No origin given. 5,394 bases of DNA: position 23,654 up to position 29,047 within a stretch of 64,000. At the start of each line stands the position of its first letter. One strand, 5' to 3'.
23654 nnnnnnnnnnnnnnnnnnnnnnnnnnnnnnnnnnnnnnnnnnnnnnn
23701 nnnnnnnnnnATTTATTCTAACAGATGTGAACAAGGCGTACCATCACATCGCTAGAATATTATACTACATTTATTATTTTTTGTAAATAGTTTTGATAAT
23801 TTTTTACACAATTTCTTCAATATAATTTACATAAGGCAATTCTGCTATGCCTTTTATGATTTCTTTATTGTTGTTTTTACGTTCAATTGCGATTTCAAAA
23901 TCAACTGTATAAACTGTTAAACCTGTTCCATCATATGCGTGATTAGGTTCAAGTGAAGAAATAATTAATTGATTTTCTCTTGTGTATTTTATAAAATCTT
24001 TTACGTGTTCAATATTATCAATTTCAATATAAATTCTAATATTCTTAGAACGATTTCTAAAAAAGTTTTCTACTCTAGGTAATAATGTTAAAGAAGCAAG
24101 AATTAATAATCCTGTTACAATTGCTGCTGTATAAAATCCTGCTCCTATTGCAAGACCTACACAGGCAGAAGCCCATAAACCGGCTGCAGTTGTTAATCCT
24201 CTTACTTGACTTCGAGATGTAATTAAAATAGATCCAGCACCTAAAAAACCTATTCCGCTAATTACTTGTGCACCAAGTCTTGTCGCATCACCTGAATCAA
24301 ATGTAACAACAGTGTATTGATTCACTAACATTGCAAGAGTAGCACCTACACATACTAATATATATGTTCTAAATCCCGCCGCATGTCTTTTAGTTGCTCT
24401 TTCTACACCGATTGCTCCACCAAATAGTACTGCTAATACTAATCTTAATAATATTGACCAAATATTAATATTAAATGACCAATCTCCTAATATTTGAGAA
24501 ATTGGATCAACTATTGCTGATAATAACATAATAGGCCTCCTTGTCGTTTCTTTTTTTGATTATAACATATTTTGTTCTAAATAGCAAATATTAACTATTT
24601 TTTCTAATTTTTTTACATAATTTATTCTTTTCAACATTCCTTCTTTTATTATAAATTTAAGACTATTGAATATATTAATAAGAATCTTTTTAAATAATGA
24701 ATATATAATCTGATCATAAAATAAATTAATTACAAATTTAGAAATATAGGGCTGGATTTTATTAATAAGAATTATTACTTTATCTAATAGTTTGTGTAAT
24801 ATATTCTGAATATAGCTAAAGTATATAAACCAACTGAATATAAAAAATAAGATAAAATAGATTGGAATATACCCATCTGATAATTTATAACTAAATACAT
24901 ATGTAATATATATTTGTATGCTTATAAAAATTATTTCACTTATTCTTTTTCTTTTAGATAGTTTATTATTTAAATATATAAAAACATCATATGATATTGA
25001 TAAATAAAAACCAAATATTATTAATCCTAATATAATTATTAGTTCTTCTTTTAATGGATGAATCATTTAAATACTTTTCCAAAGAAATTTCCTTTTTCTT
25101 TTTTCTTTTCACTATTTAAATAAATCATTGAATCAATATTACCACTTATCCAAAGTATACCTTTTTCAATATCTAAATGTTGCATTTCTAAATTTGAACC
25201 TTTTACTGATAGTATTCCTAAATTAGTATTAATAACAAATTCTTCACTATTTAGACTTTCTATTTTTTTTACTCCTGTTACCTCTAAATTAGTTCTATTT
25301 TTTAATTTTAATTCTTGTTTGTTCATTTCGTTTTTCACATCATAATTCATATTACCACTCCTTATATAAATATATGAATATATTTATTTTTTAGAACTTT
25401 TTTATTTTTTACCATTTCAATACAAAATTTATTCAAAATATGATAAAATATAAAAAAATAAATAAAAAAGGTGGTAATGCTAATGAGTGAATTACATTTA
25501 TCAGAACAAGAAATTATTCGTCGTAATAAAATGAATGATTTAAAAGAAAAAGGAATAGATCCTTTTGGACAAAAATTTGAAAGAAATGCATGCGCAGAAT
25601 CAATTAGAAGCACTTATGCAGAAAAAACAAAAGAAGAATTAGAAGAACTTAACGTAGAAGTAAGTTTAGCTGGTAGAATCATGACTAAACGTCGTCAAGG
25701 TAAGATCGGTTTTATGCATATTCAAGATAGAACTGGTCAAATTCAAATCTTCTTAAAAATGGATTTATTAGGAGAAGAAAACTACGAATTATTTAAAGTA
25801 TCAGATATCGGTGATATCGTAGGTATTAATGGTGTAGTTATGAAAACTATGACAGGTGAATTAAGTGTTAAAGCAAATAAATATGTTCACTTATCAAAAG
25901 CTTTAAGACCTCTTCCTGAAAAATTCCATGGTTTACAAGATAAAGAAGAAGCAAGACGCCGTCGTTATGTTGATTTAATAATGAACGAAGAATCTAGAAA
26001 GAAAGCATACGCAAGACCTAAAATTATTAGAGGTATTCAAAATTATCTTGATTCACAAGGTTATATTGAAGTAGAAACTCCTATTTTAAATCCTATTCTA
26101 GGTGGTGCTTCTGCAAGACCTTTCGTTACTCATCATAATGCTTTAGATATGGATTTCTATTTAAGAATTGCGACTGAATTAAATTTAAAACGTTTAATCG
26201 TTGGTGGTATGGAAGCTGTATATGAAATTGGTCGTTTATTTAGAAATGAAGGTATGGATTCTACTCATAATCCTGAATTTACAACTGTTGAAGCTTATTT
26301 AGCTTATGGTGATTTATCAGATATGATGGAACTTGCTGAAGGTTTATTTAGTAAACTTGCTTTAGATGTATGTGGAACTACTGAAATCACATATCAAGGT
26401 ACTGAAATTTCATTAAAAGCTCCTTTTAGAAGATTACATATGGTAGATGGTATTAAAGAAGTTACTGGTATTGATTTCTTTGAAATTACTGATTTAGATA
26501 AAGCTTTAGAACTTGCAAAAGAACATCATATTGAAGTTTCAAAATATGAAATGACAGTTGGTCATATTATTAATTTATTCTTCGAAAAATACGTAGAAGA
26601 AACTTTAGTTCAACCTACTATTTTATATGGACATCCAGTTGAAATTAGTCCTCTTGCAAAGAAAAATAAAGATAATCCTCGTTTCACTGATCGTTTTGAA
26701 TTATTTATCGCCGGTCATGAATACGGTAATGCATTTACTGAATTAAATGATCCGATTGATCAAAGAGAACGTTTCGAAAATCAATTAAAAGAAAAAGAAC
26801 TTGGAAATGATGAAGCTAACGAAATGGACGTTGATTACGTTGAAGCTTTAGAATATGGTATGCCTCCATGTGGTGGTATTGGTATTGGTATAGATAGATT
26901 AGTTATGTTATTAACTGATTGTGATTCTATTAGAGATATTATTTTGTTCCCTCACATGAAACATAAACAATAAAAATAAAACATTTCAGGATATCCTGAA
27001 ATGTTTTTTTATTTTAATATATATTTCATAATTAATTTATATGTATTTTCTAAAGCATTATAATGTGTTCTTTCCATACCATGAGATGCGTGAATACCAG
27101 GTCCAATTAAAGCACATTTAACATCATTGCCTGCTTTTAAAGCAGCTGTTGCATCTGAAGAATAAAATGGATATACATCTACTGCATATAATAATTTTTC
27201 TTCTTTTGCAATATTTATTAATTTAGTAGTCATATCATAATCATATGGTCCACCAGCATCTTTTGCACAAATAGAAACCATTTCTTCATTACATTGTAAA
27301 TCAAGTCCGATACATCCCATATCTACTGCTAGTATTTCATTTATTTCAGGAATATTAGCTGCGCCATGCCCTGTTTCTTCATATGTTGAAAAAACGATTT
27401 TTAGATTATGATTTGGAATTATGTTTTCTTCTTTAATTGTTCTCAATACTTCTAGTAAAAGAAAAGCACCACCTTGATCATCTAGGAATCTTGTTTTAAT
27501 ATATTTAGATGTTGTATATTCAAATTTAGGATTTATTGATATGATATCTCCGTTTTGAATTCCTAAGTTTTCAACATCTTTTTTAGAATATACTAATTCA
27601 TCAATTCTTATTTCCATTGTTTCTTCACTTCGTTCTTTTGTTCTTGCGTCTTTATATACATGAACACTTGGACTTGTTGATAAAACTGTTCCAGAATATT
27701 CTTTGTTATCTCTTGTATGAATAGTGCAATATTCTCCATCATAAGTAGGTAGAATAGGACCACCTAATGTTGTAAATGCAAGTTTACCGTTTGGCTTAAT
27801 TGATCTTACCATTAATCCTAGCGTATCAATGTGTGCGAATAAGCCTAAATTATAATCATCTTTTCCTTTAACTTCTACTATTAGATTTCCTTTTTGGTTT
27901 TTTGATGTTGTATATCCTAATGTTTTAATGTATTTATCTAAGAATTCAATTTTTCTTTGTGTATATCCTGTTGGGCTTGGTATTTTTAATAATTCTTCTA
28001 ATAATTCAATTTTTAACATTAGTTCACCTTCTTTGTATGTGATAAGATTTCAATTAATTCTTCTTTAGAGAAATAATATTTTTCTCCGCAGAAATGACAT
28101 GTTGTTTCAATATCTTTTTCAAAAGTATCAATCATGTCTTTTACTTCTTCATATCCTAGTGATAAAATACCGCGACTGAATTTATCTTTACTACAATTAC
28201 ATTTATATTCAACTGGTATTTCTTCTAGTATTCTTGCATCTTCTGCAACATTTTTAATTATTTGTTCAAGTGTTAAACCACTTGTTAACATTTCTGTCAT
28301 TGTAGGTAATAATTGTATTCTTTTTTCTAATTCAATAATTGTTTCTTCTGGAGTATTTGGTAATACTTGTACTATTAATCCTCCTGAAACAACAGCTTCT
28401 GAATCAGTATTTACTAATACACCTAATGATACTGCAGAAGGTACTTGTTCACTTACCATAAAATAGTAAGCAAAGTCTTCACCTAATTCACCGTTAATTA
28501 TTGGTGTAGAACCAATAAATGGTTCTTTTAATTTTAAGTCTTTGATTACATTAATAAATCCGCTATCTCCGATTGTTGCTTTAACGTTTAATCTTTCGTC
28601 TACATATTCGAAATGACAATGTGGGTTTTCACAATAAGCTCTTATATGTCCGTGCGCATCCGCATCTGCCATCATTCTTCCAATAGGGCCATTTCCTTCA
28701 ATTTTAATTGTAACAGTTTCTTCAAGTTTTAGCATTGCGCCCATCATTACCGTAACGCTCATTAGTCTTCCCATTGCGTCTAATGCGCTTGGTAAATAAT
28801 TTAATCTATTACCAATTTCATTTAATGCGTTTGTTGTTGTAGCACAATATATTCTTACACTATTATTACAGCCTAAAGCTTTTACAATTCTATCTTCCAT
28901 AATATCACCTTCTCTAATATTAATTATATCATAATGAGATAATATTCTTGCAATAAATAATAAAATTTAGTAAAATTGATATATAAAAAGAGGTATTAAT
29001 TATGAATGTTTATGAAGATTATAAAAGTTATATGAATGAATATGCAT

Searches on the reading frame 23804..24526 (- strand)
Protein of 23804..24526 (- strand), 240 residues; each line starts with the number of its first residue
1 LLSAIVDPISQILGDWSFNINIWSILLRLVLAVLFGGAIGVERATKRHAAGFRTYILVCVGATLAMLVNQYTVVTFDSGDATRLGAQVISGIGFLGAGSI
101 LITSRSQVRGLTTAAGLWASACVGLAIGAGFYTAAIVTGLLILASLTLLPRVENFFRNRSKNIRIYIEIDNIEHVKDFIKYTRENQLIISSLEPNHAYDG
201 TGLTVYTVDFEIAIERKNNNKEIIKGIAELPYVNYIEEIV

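Call 44: search_protein_families(library=pfam, proteins=[window:23804-24526:-], max_evalue=0.001)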
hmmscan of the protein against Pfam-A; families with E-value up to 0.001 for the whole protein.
window:23804-24526:- (240 aa): 1 family
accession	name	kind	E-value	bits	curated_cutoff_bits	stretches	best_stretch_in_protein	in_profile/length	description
PF02308.21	MgtC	-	1.8e-38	132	31.4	1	29-154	1-120/121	MgtC family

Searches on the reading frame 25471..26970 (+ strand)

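Call 44: search_protein_families(library=pfam, proteins=[window:25471-26970:+], max_evalue=0.001)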
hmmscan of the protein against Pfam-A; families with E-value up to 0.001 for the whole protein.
window:25471-26970:+ (500 aa): 3 families
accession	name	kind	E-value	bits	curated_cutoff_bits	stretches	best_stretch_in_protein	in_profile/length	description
PF00152.25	tRNA-synt_2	-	3.8e-86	289.4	25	1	158-497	2-308/308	tRNA synthetases class II (D, K and N)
PF01336.31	tRNA_anti-codon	-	2.6e-16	59.8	27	1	64-139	1-73/75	OB-fold nucleic acid binding domain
PF01409.25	tRNA-synt_2d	-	8.5e-07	29.1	19.8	0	252-296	107-153/246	tRNA synthetases class II core domain (F)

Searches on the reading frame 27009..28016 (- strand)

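Call 44: search_protein_families(library=pfam, proteins=[window:27009-28016:-], max_evalue=0.001)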
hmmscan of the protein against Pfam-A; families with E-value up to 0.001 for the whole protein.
window:27009-28016:- (335 aa): 3 families
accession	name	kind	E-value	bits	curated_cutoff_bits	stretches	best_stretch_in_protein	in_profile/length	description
PF05343.19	Peptidase_M42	-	4.9e-74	249.4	23.2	1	43-328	1-292/292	M42 glutamyl aminopeptidase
PF01546.33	Peptidase_M20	-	1.7e-06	28.5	24.6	1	179-333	35-204/206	Peptidase family M20/M25/M40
PF04389.22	Peptidase_M28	-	0.00062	20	21.3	0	179-217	32-70/193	Peptidase family M28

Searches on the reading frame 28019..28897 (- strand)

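Call 44: search_protein_families(library=pfam, proteins=[window:28019-28897:-], max_evalue=0.001)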
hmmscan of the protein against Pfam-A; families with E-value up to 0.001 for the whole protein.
window:28019-28897:- (292 aa): 1 family
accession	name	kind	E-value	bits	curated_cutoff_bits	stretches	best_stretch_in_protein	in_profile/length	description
PF01430.24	HSP33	-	1.1e-85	287.8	21.4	1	2-277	1-273/273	Hsp33 protein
